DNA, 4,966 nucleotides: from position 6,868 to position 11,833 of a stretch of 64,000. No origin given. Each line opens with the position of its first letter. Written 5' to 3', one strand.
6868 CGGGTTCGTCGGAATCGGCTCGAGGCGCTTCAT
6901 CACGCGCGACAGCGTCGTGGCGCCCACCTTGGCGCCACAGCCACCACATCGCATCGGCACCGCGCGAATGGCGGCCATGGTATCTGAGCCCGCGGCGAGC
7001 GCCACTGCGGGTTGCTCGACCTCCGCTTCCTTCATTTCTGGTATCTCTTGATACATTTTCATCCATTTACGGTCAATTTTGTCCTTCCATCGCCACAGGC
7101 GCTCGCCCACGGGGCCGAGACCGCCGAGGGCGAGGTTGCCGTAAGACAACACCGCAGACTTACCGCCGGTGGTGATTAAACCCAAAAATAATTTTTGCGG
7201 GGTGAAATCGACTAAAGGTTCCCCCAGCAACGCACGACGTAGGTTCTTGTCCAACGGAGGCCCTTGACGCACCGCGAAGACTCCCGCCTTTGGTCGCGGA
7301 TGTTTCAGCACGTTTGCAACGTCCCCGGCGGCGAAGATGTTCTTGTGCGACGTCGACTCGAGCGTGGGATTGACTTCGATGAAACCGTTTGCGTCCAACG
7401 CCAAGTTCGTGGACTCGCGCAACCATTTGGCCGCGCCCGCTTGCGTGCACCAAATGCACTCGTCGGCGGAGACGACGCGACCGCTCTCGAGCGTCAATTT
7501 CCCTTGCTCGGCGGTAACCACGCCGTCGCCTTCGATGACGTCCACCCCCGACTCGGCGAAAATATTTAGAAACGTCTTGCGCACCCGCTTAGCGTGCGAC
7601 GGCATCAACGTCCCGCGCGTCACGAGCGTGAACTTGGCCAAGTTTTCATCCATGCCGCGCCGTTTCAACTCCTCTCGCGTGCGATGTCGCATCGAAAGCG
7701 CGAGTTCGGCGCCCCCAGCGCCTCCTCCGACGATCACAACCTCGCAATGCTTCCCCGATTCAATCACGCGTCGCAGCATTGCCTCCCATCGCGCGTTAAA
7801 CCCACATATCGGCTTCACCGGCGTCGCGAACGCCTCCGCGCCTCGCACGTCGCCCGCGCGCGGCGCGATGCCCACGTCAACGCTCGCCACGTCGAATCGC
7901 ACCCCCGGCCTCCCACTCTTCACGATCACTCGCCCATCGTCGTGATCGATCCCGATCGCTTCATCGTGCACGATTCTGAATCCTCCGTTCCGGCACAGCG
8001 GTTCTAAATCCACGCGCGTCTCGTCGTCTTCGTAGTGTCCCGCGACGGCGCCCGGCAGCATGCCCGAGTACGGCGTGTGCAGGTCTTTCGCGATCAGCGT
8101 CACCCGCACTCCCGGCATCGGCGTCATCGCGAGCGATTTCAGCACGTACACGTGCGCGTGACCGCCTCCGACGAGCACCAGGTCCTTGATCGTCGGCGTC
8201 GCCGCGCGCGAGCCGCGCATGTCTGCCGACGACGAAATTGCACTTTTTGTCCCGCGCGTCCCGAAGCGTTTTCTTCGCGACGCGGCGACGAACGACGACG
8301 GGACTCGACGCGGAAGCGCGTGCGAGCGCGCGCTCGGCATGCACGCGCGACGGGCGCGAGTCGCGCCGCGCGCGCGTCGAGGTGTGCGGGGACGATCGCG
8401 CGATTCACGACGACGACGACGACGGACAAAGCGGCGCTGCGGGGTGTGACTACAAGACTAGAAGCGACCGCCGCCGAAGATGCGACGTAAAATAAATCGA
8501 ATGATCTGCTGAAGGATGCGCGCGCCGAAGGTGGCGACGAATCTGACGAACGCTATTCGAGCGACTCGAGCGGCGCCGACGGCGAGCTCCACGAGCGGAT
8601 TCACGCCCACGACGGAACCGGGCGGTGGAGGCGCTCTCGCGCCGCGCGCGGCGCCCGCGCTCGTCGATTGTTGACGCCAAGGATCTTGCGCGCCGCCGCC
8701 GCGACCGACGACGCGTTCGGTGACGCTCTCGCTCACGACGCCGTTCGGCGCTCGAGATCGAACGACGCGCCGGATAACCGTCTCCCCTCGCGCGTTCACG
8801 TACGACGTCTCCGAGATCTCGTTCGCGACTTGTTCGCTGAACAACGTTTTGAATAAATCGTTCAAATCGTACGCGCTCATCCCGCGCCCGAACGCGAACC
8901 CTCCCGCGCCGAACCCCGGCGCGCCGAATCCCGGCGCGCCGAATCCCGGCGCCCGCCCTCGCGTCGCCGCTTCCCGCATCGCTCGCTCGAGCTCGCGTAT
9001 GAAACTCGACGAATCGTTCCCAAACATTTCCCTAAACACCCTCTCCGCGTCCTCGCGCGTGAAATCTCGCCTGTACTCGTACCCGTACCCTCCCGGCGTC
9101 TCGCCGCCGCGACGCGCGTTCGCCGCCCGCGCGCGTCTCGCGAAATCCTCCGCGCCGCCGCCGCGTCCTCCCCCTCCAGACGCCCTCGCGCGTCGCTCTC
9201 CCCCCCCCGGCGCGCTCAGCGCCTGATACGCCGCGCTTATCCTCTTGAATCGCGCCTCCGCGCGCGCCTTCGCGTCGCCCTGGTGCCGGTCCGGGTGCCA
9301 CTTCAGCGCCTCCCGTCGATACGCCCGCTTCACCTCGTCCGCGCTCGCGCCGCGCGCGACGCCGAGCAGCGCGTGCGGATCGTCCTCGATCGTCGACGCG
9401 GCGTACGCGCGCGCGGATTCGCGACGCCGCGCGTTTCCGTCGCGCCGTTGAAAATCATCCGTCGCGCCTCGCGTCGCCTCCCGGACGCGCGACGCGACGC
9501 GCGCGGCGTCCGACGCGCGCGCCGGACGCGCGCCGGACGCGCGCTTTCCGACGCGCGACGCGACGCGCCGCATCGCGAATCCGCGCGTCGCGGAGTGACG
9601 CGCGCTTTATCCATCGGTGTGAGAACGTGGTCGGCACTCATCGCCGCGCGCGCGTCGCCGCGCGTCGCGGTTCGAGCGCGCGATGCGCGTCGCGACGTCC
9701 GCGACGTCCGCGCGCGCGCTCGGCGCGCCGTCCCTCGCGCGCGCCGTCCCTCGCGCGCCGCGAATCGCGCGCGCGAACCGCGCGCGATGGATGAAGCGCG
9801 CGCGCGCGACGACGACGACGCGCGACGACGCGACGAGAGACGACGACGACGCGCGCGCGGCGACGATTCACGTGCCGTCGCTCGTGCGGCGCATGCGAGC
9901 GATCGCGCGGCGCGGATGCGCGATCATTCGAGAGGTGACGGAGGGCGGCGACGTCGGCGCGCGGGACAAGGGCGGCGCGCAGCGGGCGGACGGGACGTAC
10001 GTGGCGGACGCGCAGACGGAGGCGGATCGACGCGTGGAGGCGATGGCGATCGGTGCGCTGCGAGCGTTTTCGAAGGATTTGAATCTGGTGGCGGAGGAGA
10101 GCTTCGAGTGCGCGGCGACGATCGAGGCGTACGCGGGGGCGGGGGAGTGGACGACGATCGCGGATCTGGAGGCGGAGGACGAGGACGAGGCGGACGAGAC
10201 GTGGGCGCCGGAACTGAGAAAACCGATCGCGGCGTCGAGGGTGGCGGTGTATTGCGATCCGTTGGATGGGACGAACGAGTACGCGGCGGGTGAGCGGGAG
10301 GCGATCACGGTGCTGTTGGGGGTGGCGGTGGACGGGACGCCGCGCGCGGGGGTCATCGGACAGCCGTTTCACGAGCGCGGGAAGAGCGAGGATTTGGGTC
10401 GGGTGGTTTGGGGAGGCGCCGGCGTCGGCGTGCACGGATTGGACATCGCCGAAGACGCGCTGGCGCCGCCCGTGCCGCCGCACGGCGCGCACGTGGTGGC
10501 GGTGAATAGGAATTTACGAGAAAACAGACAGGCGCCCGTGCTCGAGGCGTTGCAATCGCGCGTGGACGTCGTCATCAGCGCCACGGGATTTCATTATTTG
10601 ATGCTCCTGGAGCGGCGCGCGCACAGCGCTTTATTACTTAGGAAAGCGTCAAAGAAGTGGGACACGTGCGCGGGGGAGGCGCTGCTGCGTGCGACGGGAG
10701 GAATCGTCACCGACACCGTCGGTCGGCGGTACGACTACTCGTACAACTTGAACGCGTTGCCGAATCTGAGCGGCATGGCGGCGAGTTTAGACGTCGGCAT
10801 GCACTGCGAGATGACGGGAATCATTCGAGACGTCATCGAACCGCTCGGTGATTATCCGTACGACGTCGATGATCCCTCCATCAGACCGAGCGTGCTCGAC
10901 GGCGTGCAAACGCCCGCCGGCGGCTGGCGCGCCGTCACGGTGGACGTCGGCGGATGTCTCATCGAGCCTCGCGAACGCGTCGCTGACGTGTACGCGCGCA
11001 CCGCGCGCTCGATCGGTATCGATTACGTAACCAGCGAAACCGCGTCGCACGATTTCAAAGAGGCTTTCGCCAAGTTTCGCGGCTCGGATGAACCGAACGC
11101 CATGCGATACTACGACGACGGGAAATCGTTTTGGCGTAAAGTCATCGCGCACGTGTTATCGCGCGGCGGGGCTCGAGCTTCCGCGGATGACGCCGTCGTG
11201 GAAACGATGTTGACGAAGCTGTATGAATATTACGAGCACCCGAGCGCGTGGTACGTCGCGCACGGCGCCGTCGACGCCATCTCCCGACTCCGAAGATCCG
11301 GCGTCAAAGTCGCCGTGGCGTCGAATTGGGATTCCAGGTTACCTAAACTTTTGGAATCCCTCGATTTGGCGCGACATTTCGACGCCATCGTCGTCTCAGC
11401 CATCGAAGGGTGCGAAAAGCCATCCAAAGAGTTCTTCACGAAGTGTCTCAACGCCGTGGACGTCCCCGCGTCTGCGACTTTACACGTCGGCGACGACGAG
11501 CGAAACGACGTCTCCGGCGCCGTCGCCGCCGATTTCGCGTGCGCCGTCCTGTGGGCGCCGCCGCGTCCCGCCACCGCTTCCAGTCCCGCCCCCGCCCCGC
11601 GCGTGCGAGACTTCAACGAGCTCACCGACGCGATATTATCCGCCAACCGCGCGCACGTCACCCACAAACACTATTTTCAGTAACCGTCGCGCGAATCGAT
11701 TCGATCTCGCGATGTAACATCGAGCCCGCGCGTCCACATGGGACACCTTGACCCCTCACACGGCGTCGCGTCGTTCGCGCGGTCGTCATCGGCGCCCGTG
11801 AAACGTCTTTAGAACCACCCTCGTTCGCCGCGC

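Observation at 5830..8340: FAD/NAD(P) pyridine nucleotide-disulfide oxidoreductase fused to Cys-type selenophosphate synthetase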

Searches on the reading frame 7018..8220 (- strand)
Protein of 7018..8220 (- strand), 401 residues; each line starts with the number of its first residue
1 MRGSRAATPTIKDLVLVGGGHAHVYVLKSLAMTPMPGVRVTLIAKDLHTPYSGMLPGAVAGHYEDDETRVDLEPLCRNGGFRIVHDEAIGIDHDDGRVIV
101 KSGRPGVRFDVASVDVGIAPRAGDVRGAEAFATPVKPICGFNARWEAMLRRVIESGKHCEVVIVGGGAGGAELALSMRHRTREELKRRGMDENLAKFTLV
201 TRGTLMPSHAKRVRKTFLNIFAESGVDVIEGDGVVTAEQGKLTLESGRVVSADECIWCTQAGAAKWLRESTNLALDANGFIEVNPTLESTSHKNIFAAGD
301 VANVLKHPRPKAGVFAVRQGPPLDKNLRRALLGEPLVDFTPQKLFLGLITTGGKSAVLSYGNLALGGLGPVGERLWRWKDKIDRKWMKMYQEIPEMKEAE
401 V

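Call 60: search_solved_structures(query=window:7018-8220:-, max_evalue=0.001, show_alignments=3)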
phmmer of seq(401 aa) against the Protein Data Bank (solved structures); distinct sequences matched with E-value up to 0.001: 21.
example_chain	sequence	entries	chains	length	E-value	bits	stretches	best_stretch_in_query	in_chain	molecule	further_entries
4nwz_A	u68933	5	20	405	1.1e-11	47.4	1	14-356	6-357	FAD-dependent pyridine nucleotide-disulfide oxidoreductase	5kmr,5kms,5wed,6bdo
9pxk_C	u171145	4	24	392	1.5e-11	47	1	12-361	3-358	NADH dehydrogenase-like protein YjlD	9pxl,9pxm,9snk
5kmq_A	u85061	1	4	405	1.5e-11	47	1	14-354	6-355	FAD-dependent pyridine nucleotide-disulfide oxidoreductase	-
5na1_A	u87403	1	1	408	5.7e-11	45.1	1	12-339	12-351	NADH dehydrogenase-like protein SAOUHSC_00878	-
5kmp_A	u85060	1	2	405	7.9e-11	44.6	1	14-356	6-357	FAD-dependent pyridine nucleotide-disulfide oxidoreductase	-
5na4_A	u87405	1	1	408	2.2e-10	43.1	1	12-339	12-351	NADH dehydrogenase-like protein SAOUHSC_00878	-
9qrt_A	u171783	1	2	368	1.6e-07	33.7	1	15-392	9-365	FSP1 (tetrapod ancestor; L323A mutant) bound to FAD and NAD+ and compound 2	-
9ift_A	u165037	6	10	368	1.6e-07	33.7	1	15-394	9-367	FSP1 (tetrapod ancestor)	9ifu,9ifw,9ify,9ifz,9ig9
3hyv_A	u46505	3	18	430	1e-06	31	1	12-304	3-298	Sulfide-quinone reductase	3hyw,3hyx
9mqy_A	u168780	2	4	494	3.3e-06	29.3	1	157-362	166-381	NADH:ubiquinone reductase (non-electrogenic)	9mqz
7xpi_A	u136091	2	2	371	3.4e-06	29.3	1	149-359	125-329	Apoptosis inducing factor mitochondria associated 2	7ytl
8wik_A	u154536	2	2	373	5.1e-06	28.7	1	145-357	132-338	Ferroptosis suppressor protein 1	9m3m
3vrd_B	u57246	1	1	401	5.2e-06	28.7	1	14-165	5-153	Flavocytochrome c flavin subunit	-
8jsc_C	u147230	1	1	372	5.3e-06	28.7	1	145-357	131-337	Ferroptosis suppressor protein 1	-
3icr_A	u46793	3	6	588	7.1e-06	28.3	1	149-304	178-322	Coenzyme A-Disulfide Reductase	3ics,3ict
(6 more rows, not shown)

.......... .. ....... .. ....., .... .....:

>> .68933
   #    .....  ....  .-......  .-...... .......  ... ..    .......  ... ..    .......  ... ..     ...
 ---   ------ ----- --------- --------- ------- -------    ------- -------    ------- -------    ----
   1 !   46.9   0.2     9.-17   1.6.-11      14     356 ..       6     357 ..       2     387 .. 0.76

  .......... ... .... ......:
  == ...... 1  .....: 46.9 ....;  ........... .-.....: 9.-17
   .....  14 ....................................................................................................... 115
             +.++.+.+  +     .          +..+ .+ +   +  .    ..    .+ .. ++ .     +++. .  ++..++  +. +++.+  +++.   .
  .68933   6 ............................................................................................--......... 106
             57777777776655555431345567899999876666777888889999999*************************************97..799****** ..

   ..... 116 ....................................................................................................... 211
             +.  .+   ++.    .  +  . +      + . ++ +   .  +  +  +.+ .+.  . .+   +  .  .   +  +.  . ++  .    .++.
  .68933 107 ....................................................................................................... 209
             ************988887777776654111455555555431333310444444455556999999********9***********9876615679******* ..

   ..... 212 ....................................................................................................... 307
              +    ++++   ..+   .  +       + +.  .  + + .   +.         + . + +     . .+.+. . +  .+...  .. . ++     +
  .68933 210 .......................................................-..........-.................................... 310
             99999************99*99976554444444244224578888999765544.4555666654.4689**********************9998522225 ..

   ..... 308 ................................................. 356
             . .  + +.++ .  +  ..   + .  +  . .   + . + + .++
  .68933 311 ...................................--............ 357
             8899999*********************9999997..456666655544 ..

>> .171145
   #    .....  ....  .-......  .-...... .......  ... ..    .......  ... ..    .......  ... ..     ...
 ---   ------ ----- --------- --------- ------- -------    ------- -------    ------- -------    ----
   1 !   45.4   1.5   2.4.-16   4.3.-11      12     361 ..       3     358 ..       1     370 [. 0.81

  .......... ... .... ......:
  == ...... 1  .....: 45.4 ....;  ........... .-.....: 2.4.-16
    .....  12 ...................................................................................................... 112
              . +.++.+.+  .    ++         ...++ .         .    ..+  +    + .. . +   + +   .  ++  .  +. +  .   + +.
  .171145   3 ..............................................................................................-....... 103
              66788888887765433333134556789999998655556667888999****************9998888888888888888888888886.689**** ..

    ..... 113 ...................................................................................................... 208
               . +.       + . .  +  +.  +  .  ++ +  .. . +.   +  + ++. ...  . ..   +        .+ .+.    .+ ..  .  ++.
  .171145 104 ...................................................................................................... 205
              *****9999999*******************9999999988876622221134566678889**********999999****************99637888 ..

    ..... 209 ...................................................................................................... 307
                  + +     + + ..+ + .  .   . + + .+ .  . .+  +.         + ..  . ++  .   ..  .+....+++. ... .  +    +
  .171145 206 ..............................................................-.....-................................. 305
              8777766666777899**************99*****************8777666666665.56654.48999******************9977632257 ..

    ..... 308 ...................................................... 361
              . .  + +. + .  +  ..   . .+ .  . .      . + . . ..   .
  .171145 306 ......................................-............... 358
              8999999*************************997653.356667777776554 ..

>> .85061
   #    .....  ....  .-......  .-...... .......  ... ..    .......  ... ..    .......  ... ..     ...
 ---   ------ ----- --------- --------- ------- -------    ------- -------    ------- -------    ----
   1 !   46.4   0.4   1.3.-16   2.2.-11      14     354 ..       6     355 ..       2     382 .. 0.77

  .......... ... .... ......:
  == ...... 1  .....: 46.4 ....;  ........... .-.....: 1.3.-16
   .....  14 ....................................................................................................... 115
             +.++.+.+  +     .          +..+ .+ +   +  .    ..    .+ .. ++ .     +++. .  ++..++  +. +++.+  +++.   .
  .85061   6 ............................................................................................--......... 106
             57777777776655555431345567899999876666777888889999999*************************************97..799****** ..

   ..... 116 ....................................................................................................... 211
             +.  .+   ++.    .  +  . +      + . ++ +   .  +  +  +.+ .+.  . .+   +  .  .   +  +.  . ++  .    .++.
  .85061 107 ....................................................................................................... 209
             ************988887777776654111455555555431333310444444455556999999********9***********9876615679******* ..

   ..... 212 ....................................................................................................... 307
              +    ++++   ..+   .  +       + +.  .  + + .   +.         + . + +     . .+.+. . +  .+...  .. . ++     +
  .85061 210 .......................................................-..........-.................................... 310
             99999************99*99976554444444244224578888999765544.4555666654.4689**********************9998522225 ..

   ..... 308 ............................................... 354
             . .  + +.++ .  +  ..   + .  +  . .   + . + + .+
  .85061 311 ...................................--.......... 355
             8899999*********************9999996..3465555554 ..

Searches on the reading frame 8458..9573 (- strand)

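Call 17: search_protein_families(library=pfam, proteins=[window:8458-9573:-], max_evalue=0.0001)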
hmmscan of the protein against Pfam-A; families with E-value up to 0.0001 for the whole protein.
window:8458-9573:- (371 aa): 1 family
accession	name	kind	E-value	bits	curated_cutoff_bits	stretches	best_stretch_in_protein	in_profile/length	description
PF00226.36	DnaJ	-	3.3e-17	62.8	27.8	1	65-122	1-56/63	DnaJ domain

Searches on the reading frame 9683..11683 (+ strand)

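Call 17: search_protein_families(library=pfam, proteins=[window:9683-11683:+], max_evalue=0.0001)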
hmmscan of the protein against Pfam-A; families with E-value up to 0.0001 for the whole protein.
window:9683-11683:+ (666 aa): 4 families
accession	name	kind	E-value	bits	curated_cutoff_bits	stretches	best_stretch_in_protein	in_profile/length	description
PF00459.30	Inositol_P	-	2e-25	90.3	27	1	77-353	15-246/271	Inositol monophosphatase family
PF00702.32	Hydrolase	-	1.4e-21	78.2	26.4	1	416-617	2-191/191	haloacid dehalogenase-like hydrolase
PF13419.12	HAD_2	-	2.4e-11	44.5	23.8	1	506-621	58-176/178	Haloacid dehalogenase-like hydrolase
PF13242.12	Hydrolase_like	-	2.6e-05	24.5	22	1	577-620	2-45/75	HAD-hyrolase-like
